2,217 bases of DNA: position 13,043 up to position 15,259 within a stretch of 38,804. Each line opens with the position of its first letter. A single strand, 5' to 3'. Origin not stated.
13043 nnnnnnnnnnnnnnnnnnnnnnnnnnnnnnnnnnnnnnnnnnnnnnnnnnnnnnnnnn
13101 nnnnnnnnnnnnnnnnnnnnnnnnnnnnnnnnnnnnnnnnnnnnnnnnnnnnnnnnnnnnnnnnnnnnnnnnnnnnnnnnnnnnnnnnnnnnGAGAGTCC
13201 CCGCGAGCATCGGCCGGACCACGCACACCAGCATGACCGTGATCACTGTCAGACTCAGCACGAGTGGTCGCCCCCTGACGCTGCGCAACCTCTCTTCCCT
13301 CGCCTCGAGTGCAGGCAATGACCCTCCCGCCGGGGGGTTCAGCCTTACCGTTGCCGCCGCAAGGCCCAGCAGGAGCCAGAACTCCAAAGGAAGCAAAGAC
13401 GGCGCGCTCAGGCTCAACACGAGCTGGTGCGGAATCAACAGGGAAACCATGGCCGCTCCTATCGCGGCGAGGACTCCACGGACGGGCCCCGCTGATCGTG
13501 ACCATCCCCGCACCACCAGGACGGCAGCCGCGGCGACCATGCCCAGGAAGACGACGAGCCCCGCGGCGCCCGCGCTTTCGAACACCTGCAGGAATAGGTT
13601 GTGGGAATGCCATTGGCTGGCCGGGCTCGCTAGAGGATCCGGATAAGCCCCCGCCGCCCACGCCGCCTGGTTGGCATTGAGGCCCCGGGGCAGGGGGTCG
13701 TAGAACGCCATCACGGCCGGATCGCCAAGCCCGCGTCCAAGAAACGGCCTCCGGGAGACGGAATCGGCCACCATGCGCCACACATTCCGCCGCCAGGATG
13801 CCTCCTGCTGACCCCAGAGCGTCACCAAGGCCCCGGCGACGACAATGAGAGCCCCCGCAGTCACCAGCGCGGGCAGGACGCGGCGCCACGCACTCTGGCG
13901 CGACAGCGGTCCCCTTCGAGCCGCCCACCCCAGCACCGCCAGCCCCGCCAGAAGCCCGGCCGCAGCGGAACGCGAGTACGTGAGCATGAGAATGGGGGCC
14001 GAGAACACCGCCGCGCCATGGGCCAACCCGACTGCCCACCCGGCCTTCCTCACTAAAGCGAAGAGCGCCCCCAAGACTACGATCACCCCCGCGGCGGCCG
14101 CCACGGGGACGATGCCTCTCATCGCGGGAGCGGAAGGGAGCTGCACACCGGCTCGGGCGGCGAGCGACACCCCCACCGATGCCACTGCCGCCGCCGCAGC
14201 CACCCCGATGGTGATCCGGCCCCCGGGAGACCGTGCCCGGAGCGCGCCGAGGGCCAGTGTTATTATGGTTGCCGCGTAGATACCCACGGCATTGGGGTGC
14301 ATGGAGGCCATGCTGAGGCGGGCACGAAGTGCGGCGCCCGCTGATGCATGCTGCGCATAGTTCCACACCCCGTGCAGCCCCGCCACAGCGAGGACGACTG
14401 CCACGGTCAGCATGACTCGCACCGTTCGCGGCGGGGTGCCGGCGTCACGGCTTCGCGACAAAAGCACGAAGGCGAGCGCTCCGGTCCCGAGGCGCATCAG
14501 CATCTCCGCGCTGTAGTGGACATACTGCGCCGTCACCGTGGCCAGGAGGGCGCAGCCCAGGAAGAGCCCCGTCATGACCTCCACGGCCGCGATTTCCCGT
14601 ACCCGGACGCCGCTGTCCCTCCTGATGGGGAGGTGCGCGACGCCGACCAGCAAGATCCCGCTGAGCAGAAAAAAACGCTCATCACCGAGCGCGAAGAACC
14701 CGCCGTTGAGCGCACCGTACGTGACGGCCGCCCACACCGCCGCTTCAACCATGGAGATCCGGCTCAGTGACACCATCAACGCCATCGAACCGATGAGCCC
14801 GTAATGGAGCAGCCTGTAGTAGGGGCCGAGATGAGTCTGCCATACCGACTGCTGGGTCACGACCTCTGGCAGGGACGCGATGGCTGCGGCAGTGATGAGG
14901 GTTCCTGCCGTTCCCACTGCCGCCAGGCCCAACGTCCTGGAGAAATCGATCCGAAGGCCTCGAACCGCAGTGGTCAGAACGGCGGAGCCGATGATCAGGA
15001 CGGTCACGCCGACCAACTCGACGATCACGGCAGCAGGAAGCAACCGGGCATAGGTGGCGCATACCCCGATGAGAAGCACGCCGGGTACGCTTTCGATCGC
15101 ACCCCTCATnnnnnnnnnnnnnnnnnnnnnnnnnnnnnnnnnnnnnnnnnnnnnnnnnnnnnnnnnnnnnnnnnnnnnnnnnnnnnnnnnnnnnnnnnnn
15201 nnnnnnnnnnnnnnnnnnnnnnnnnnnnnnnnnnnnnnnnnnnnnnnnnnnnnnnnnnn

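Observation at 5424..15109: Two full-length paralogous Wzy_C + TPR fusion proteins in one operon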

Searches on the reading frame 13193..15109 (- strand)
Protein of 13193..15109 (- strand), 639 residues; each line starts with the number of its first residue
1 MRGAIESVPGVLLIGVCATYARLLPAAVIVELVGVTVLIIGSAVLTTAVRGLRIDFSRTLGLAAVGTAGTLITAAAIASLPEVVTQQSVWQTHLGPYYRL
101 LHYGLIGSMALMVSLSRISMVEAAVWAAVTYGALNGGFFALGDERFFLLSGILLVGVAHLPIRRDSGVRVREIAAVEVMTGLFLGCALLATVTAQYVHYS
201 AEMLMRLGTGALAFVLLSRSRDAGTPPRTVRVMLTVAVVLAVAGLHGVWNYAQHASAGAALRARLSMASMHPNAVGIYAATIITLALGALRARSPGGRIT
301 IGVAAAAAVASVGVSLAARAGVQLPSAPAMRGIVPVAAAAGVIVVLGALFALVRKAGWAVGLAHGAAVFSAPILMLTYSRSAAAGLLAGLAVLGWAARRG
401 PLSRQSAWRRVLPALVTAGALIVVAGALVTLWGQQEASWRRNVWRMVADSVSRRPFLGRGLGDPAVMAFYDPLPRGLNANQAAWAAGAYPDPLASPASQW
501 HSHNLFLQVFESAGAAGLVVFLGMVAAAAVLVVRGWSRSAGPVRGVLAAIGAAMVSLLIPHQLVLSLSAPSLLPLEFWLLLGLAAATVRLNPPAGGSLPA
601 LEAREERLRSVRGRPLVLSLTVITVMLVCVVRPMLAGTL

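Call 76: search_solved_structures(query=A5, max_evalue=10, show_alignments=3)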
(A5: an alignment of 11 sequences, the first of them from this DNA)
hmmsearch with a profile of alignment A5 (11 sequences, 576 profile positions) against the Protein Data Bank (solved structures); distinct sequences matched with E-value up to 10: 3.
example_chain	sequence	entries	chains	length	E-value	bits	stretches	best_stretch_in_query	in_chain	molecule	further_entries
7tpg_B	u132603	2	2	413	1e-07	34.1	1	183-515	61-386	Putative cell surface polysaccharide polymerase/ligase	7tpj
4v6w_CB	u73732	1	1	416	1.7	10.2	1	30-110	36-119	60S ribosomal protein L3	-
6xu6_CB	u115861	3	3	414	1.7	10.2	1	30-110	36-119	60S ribosomal protein L3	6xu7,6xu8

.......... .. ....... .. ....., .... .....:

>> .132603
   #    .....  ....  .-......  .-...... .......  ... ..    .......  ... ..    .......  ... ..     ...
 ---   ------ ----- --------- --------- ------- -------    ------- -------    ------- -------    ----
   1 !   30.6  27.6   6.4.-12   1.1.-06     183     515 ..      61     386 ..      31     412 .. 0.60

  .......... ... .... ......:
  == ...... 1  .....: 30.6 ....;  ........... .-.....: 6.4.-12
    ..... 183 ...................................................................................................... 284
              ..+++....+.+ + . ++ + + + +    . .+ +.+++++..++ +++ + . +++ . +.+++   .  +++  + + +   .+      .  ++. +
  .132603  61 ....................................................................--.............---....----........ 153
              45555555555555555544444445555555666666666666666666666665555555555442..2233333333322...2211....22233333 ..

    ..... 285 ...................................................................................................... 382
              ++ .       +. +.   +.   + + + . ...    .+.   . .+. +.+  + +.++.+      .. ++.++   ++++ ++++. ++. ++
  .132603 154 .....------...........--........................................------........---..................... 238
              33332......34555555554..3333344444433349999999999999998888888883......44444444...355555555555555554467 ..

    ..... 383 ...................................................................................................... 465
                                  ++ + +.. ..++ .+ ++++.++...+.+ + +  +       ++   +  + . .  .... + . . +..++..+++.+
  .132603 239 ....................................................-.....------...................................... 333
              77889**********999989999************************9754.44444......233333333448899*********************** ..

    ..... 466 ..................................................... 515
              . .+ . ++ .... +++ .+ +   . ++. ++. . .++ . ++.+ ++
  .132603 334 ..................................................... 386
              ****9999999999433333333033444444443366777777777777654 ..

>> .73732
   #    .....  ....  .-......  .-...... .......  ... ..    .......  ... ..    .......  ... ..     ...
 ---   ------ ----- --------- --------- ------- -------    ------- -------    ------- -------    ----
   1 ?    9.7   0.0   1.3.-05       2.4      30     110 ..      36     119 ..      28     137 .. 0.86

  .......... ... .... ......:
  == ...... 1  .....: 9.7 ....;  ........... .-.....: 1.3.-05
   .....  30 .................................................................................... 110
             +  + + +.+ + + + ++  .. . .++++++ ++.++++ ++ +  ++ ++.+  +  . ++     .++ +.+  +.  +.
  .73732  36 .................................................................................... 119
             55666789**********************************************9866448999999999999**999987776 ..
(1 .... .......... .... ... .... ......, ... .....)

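Call 82: find_homologous_proteins(query=A5, max_evalue=1e-8)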
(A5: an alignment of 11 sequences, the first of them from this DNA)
Query A5 (11 sequences) (639 aa, profile of the alignment): 28 proteins with E <= 1e-8 among 8000 candidates.
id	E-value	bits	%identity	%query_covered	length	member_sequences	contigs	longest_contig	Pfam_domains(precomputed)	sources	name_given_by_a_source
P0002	8.6e-175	601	35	34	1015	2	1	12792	PF00515.35,PF13424.13,PF07719.24,PF04932.21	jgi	jgi:tetratricopeptide (TPR) repeat protein/O-antigen ligase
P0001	3.8e-163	562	100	100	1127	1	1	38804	PF14559.13,PF13424.13,PF07719.24,PF13374.13,PF04932.21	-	-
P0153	2.9e-23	100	-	-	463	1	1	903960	PF04932.21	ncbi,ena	-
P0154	8.2e-18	82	-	-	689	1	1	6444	PF04932.21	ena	-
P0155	9.8e-16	75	39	6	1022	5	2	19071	PF04932.21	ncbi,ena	-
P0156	1.7e-15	75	23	12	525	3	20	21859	PF04932.21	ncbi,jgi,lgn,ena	-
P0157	4.2e-14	70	-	-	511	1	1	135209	PF04932.21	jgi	jgi:putative inorganic carbon (hco3(-)) transporter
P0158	1.4e-13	68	24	30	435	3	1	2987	PF04932.21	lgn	-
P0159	1.7e-13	68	65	3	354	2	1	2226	PF04932.21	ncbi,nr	ncbi:MAG: O-antigen ligase family protein, partial [Acidimicrobiia bacterium]|nr:O-antigen ligase fa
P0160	4.9e-13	67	-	-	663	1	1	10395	PF04932.21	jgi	jgi:O-antigen ligase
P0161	6.9e-12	63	26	21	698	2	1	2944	PF04932.21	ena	-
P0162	7.4e-12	63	23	15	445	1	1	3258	PF04932.21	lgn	-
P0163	1.3e-11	62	-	-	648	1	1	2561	PF04932.21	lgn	-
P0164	1.6e-11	62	24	17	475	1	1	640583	PF04932.21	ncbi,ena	-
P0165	2.4e-11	61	39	6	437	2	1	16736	PF04932.21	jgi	jgi:O-antigen ligase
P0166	5.4e-11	60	-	-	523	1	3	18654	PF04932.21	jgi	-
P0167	7.6e-11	59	-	-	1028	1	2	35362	PF04932.21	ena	-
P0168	1.7e-10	58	32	16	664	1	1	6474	PF13431.13,PF13414.13,PF13176.13,PF13428.13,PF14559.13,PF00515.35,PF13424.13,PF13432.13,PF13181.13,PF14561.13,PF07719.24,PF13174.13,PF04932.21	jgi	-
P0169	2.3e-10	58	-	-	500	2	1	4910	PF04932.21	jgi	-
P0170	1.1e-9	55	26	16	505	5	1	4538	PF04932.21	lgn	-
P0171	1.2e-9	55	-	-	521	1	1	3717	PF04932.21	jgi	jgi:O-antigen ligase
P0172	1.4e-9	55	-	-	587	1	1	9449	PF04932.21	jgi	jgi:O-antigen ligase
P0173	1.5e-9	55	39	8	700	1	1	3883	PF04932.21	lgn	-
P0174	3.8e-9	54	23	17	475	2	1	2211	PF04932.21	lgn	-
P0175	6.5e-9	53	29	18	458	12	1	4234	PF04932.21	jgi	jgi:O-antigen ligase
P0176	7.7e-9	53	-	-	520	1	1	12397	PF04932.21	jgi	jgi:O-antigen ligase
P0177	8.1e-9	53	-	-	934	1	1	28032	PF04932.21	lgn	-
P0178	8.8e-9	53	29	24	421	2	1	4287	PF04932.21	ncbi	-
